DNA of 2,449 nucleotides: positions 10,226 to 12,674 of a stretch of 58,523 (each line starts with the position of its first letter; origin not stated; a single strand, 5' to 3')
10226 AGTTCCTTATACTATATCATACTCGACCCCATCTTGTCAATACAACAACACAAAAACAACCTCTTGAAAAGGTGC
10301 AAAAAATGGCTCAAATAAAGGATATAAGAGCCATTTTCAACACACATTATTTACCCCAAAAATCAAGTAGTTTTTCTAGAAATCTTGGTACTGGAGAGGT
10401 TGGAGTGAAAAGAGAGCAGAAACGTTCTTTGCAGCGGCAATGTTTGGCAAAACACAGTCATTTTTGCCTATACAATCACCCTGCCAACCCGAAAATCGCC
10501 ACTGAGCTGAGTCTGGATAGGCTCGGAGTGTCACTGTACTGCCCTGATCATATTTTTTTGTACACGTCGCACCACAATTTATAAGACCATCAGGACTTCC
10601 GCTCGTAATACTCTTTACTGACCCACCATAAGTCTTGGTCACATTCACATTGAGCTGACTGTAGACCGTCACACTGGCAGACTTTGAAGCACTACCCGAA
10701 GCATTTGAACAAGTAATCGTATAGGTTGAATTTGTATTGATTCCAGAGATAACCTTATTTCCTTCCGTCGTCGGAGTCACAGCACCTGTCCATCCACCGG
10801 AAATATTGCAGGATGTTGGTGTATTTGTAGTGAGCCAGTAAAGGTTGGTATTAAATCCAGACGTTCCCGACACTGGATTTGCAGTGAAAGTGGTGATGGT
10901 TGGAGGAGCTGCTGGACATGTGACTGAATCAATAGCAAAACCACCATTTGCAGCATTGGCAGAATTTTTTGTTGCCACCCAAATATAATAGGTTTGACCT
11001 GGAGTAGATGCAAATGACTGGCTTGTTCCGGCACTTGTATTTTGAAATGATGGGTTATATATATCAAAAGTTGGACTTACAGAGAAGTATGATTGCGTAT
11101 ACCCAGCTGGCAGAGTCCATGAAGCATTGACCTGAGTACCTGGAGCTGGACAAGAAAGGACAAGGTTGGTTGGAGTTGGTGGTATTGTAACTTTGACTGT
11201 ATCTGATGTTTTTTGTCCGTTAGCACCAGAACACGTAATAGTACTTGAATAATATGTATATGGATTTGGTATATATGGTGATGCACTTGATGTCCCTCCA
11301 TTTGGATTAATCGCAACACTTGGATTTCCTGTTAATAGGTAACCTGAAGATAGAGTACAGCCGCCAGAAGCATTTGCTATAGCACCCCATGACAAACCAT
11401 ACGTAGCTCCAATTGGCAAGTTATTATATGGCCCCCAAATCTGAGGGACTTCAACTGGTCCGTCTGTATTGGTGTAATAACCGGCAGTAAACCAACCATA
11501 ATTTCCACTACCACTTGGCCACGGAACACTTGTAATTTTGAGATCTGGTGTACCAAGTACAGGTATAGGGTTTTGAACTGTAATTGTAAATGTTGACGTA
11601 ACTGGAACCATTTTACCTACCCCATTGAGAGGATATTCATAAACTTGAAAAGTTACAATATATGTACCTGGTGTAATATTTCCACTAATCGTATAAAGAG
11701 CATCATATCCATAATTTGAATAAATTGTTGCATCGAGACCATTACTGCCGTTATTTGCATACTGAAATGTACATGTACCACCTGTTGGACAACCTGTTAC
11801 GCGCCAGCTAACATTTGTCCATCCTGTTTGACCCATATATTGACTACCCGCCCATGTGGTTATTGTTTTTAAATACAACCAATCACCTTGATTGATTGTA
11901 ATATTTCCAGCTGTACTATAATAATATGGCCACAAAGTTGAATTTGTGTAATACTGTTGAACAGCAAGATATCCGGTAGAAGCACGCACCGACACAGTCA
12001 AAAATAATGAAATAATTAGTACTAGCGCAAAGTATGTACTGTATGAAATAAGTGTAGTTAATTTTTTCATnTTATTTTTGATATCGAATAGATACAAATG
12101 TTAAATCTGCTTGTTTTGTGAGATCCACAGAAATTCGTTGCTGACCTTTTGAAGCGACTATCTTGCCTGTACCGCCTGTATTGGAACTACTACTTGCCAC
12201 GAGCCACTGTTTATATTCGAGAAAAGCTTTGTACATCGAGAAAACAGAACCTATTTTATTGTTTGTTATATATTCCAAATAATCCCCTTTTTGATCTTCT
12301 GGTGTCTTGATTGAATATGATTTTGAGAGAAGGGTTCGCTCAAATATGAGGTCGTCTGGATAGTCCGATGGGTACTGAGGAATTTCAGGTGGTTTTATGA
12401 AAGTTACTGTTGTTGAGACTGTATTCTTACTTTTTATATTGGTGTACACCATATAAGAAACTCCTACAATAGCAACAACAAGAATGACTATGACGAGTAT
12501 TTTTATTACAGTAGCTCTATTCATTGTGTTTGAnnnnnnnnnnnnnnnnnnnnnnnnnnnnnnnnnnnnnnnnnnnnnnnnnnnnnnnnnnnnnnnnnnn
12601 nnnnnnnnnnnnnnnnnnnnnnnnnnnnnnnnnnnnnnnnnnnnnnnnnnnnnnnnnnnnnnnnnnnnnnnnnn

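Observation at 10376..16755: Tandemly duplicated two-gene module: small anchored partner + large adhesin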

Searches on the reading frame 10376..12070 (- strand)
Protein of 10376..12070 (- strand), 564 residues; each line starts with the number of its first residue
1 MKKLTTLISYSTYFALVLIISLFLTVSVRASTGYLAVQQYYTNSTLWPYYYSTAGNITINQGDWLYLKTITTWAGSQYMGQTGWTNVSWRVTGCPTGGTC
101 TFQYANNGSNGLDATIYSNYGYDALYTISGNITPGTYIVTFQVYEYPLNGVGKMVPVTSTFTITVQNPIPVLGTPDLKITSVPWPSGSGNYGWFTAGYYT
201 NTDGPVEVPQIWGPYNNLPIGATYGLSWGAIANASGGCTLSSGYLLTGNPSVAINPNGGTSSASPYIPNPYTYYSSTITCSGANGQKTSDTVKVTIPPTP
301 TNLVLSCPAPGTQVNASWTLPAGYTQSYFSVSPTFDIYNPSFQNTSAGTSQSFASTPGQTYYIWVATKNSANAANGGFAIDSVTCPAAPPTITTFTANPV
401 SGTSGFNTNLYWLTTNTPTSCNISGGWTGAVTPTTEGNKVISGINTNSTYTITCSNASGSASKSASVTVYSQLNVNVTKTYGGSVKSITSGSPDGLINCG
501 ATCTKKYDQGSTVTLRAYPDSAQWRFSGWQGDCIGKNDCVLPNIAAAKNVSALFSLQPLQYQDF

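Call 3: search_protein_families(library=pfam, proteins=[window:10376-12070:-], max_evalue=0.1)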
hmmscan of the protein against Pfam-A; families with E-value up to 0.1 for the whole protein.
window:10376-12070:- (564 aa): 0 families

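Call 9: search_protein_families(library=ncbifam, proteins=[window:10376-12070:-], max_evalue=1)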
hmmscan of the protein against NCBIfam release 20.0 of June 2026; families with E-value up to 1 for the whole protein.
window:10376-12070:- (564 aa): 0 families

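Call 17: find_homologous_proteins(query=window:10376-12070:-, max_evalue=0.001)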
Query window:10376-12070:- (564 aa): 9 proteins with E <= 0.001 among 8000 candidates.
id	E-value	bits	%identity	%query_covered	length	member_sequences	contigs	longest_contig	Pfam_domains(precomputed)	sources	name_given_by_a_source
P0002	0.0e+0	1262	100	100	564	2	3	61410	-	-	-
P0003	7.5e-63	231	51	32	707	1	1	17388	PF18998.7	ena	-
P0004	3.6e-37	147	42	11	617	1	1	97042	PF09479.17,PF18998.7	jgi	jgi:uncharacterized repeat protein (TIGR02543 family)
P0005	1.2e-23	102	41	38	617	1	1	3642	PF18998.7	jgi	jgi:hypothetical protein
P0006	1.1e-20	92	32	52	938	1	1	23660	-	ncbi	-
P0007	3.3e-18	84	35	15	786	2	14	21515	PF13472.13,PF00041.28,PF00657.29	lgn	-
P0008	6.0e-18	83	43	13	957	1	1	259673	-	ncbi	-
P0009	1.1e-13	69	38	16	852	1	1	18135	PF18998.7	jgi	jgi:hypothetical protein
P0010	9.4e-4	36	32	37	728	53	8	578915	PF22352.3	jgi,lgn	jgi:hypothetical protein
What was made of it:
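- Closest known: InlB B-repeat / Flg_new_2. Same: Homologs P0003, P0004, P0005 and P0009 carry it too (call 17).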

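Call 18: find_encoding_contigs(protein=P0003, flank=6000, max_places=3)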
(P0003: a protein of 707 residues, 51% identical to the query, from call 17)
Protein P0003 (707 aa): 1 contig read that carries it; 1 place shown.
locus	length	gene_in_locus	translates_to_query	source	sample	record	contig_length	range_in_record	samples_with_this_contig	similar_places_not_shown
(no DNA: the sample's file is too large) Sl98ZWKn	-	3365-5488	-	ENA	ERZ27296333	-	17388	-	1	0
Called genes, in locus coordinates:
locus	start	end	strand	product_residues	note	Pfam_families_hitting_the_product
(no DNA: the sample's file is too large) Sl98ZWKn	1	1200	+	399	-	?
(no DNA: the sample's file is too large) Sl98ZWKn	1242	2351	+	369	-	PF00226:DnaJ, PF01556:DnaJ_C, PF00684:DnaJ_CXXCXGXG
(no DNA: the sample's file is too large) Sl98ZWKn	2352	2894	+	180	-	-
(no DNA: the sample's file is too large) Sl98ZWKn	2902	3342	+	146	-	PF27226:AF_1845 (weak)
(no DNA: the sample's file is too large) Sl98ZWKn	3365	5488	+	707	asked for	PF18998:Flg_new_2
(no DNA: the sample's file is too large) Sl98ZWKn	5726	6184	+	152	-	-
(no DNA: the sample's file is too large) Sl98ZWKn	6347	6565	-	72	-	-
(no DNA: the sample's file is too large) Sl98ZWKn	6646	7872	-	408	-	PF01551:Peptidase_M23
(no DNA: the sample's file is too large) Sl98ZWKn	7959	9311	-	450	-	PF00749:tRNA-synt_1c, PF19269:Anticodon_2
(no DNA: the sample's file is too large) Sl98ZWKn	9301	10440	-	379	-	PF03033:Glyco_transf_28, PF04101:Glyco_tran_28_C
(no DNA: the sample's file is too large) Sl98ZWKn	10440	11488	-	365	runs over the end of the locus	PF01098:FTSW_RODA_SPOVE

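Call 19: find_encoding_contigs(protein=P0006, flank=6000, max_places=3)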
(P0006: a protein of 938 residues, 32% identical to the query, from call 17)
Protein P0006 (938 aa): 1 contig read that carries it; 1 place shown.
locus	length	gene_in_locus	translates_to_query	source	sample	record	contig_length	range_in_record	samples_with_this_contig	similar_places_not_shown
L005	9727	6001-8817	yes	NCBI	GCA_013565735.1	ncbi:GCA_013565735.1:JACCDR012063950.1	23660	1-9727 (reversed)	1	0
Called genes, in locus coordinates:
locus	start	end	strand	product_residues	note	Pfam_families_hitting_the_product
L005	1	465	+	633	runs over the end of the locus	PF00012:HSP70, PF06723:MreB_Mbl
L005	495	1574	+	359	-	PF00226:DnaJ, PF01556:DnaJ_C, PF00684:DnaJ_CXXCXGXG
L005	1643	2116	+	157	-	-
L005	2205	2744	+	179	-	-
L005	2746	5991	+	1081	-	-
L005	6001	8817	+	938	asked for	-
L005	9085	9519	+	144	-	-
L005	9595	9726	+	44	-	?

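Call 67: search_protein_families(library=pfam, proteins=[P0003], max_evalue=1)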
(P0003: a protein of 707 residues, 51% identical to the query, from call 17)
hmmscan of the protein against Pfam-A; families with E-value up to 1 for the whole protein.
P0003 (707 aa): 5 families
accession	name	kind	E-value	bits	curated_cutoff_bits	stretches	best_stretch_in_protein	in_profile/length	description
PF18998.6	Flg_new_2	-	4.3e-08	33.5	23.6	1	634-700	13-72/73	Divergent InlB B-repeat domain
PF07082.17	DUF1350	-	0.0018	18.1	27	0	540-577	192-229/250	Protein of unknown function (DUF1350)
PF12809.12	Metallothi_Euk2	-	0.025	15.4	27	1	638-683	14-59/69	Eukaryotic metallothionein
PF00630.25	Filamin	-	0.3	12.4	26.9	0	318-351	18-51/93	Filamin/ABP280 repeat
PF04619.18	Adhesin_Dr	-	0.37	11.2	23.6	0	172-250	56-134/139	Dr-family adhesin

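Call 76: predict_structure(alignment_id=A7)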
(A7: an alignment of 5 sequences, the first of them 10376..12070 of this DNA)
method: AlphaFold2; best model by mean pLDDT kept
length: 564 residues; sequences in the alignment: 5
mean_pLDDT: 60.2   pTM: 0.38
mean pLDDT of the five models: 60.2, 60.1, 60.1, 58.4, 57.1
residues with pLDDT >= 90: 48; 70-90: 123; 50-70: 209; < 50: 184
segments of 3 or more residues with pLDDT < 50: 1-58, 67-85, 104-124, 147-155, 184-199, 209-222, 244-249, 266-271, 337-342, 344-346, 371-377, 491-493, 557-564
pLDDT, mean of each block of 10 residues (from residue 1): 35 41 33 29 34 42 48 35 48 58 42 40 50 57 50 50 55 78 44 41 53 38 70 81 50 80 54 71 79 62 66 64 60 53 50 60 61 46 63 93 88 90 89 92 92 88 92 74 63 53 73 70 60 60 74 56 38
secondary structure, 60 per line:
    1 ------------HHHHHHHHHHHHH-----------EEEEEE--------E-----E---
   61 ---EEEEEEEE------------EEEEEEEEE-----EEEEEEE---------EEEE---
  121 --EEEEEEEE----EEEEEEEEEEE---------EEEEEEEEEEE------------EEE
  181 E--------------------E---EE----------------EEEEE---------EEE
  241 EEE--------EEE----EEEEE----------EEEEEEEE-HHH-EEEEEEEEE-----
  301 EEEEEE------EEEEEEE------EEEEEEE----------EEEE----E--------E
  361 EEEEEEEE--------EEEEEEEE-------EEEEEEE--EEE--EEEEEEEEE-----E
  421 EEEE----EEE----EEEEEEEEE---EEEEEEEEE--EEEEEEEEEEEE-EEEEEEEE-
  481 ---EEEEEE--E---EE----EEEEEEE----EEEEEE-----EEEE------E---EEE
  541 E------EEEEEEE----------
elements in order: H13-25 E37-42 E64-71 E84-92 E98-104 E114-117 E123-130 E135-145 E155-165 E178-181 E224-228 E238-243 E252-254 E259-263 E274-281 E287-295 E301-306 E313-319 E326-332 E343-346 E360-368 E377-384 E392-398 E401-403 E406-414 E420-424 E429-431 E436-444 E448-456 E459-470 E472-479 E484-489 E502-508 E513-518 E524-527 E538-541 E548-554
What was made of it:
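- It lies outside the Pfam domain (call 67) and is modelled as disordered (call 76).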

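Call 79: fold_search(model_id=the predicted structure, library=pdb)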
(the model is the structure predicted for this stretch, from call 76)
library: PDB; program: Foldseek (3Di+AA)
matches with E <= 10: 1532; with E <= 0.001: 110
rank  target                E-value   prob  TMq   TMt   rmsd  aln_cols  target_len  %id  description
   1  3b43                  9.8e-08  1.00  0.20  0.20  16.1       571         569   12  I-band fragment I65-I70 from titin (released 2008-01-22)
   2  9flw_A                5.9e-07  1.00  0.22  0.23  15.2       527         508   15  CryoEM structure of the fragment-6 (3571-4078) in the grappling hook protein A (GhpA) in the bacterium Aureispira sp.  (released 2024-10-16)
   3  4oi9_A                6.8e-07  1.00  0.18  0.23  14.8       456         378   13  Crystal Structure of ICAM-5 D1-D4 ectodomain fragment, Space Group P21 (released 2014-07-16)
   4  8opr_A                9.4e-07  0.99  0.11  0.10  37.3       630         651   11  Structure of the EA1 surface layer of Bacillus anthracis (released 2023-11-08)
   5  9flp_A                1.0e-06  1.00  0.20  0.14  35.5       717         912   12  CryoEM structure of the neck (1403-2314) in the grappling hook protein A (GhpA) in the bacterium Aureispira sp. CCB-QB (released 2024-10-16)
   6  1z7z_I                1.1e-06  1.00  0.21  0.24  16.8       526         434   10  Cryo-em structure of human coxsackievirus A21 complexed with five domain icam-1kilifi (released 2005-08-02)
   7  7sqc_2A               1.1e-06  1.00  0.19  0.16  20.3       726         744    9  Ciliary C1 central pair apparatus isolated from Chlamydomonas reinhardtii (released 2022-04-13)
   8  7n6g_4C               1.2e-06  1.00  0.19  0.18  17.6       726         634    8  C1 of central pair (released 2022-05-18)
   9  5k6w_A                1.7e-06  1.00  0.15  0.17  31.0       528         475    9  Sidekick-1 immunoglobulin domains 1-5 (released 2016-09-28)
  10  7som_D                1.8e-06  0.97  0.12  0.07  41.7       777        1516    7  Ciliary C2 central pair apparatus isolated from Chlamydomonas reinhardtii (released 2022-04-13)
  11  9fly_A                2.1e-06  1.00  0.17  0.13  35.0       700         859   14  CryoEM structure of the base (4151-5009) in the grappling hook protein A (GhpA) in the bacterium Aureispira sp. CCB-QB (released 2024-10-16)
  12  8a0y_A                2.7e-06  1.00  0.16  0.16  31.4       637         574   10  Crystal structure of mouse contactin 2 immunoglobulin domains (released 2023-11-01)
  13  9g8b_A                3.2e-06  1.00  0.19  0.26  13.9       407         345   14  CryoEM structure of the fragment-2 (2892-3236) in the grappling hook protein A (GhpA) in the bacterium Aureispira sp.  (released 2024-10-16)
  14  6aed                  3.2e-06  1.00  0.13  0.18  23.7       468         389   12  Crystal Structure of the four Ig-like domain of LILRB2(LIR2/ILT4/CD85d) (released 2019-07-31)
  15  9flv_A                4.5e-06  1.00  0.26  0.32  13.6       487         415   14  CryoEM structure of the fragment-5 (2393-2807) in the grappling hook protein A (GhpA) in the bacterium Aureispira sp.  (released 2024-10-16)
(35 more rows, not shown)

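Call 88: list_cluster_members(proteins=[P0003, P0004, P0005, P0006, P0100, P0162, P0014, P0024, P0163, P0166])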
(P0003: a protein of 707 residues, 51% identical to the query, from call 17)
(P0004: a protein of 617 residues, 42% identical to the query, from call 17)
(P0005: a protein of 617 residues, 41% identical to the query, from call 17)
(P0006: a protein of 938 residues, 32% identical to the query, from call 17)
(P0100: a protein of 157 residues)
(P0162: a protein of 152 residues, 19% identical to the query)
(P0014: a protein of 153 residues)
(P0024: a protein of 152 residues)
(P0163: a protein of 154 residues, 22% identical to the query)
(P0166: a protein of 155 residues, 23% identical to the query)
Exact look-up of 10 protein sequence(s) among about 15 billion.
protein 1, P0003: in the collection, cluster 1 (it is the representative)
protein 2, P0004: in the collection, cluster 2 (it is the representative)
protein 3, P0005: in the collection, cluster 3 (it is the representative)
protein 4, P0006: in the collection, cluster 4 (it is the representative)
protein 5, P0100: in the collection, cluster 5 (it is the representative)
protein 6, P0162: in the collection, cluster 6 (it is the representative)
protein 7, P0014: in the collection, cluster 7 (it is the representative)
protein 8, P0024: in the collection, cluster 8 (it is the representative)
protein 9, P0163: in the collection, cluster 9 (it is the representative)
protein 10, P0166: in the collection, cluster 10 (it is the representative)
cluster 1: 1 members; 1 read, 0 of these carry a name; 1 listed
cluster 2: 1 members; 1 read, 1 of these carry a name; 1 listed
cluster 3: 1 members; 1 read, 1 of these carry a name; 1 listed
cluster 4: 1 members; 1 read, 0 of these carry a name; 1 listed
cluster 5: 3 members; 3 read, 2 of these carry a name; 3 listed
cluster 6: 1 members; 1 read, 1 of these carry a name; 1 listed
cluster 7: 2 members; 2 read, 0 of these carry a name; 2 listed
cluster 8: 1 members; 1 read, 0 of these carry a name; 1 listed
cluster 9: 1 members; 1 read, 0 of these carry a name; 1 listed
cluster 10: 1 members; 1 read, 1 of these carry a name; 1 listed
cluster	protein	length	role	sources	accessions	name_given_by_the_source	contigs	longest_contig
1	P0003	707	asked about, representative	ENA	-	-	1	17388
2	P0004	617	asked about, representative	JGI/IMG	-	uncharacterized repeat protein (TIGR02543 family)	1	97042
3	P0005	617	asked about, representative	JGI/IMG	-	hypothetical protein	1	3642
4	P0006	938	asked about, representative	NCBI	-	-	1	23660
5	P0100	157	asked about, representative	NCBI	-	-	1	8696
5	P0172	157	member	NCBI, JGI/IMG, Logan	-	hypothetical protein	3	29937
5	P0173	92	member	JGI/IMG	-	glycine cleavage system pyridoxal-binding protein P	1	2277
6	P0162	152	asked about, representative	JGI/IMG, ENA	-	hypothetical protein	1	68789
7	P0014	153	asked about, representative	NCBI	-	-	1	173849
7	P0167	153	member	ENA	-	-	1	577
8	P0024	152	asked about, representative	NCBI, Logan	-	-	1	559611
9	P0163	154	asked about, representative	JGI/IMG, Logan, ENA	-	-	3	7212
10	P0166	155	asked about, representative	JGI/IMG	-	hypothetical protein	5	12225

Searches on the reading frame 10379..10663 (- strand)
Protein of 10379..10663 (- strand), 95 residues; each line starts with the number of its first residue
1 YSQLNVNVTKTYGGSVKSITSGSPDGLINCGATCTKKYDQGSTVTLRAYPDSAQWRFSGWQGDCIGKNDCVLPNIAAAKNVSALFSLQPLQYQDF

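Call 67: search_protein_families(library=pfam, proteins=[window:10379-10663:-], max_evalue=1)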
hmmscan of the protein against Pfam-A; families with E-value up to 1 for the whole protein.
window:10379-10663:- (95 aa): 2 families
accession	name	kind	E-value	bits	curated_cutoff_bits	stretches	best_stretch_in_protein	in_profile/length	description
PF18998.6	Flg_new_2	-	1.3e-09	38.4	23.6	1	32-87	13-71/73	Divergent InlB B-repeat domain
PF09479.16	Flg_new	-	0.052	14.1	27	1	31-63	9-41/65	Listeria-Bacteroides repeat domain (List_Bact_rpt)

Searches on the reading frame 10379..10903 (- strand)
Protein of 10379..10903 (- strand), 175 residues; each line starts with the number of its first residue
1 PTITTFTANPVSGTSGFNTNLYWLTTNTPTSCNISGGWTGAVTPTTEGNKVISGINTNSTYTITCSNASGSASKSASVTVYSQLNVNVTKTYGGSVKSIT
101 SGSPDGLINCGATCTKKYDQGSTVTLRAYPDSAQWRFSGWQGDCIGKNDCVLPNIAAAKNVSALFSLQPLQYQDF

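Call 56: find_related_loci(query=A5, collection=genome_contigs, flank=10000)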
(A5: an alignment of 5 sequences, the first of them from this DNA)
Query A5 (175 aa) in genome_contigs; peptide patterns used: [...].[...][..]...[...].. (x = any residue, [..] = any of these).
87 stretches matched a pattern; 2 encode a relative of the query (tblastn E <= 1e-3); 2 distinct loci.
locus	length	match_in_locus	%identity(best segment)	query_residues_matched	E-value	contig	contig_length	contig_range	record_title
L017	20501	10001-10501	48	1-175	2e-47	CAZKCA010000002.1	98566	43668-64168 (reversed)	MAG TPA_asm: uncultured Candidatus Saccharibacteria bacterium isolate SRP290908_co1_94 genome assembly, contig: NODE_187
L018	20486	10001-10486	48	5-175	5e-40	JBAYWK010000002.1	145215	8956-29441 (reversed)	MAG: Candidatus Paceibacterota bacterium isolate SO_2016_LW3_81 scaffold00158_LW162_2016, whole genome shotgun sequence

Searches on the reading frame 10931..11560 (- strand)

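Call 67: search_protein_families(library=pfam, proteins=[window:10931-11560:-], max_evalue=1)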
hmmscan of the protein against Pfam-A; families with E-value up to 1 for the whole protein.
window:10931-11560:- (210 aa): 2 families
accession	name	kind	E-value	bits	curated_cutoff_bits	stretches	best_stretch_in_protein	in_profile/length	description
PF06522.17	B12D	-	0.047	13.5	21.5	1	59-85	11-37/54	NADH-ubiquinone reductase complex 1 MLRQ subunit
PF18239.8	HA1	-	0.072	13.6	26.3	1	77-126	8-56/90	Hemagglutinin I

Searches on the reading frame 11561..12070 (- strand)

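Call 67: search_protein_families(library=pfam, proteins=[window:11561-12070:-], max_evalue=1)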
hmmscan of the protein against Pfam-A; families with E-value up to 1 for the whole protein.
window:11561-12070:- (170 aa): 1 family
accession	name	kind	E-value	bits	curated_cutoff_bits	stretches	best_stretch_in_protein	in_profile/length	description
PF01420.25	Methylase_S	-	0.21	12.2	22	1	22-78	60-116/168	Type I restriction modification DNA specificity domain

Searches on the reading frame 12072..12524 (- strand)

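Call 3: search_protein_families(library=pfam, proteins=[window:12072-12524:-], max_evalue=0.1)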
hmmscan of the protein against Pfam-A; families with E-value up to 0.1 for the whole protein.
window:12072-12524:- (150 aa): 2 families
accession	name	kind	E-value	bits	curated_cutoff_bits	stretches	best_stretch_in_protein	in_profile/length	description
PF14155.11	DUF4307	-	0.038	14.3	27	1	6-42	4-40/111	Domain of unknown function (DUF4307)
PF19167.5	DUF5849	-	0.053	13.7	26.9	1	9-128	9-116/200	Family of unknown function (DUF5849)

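Call 9: search_protein_families(library=ncbifam, proteins=[window:12072-12524:-], max_evalue=1)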
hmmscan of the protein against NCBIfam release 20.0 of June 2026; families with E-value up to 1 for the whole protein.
window:12072-12524:- (150 aa): 0 families
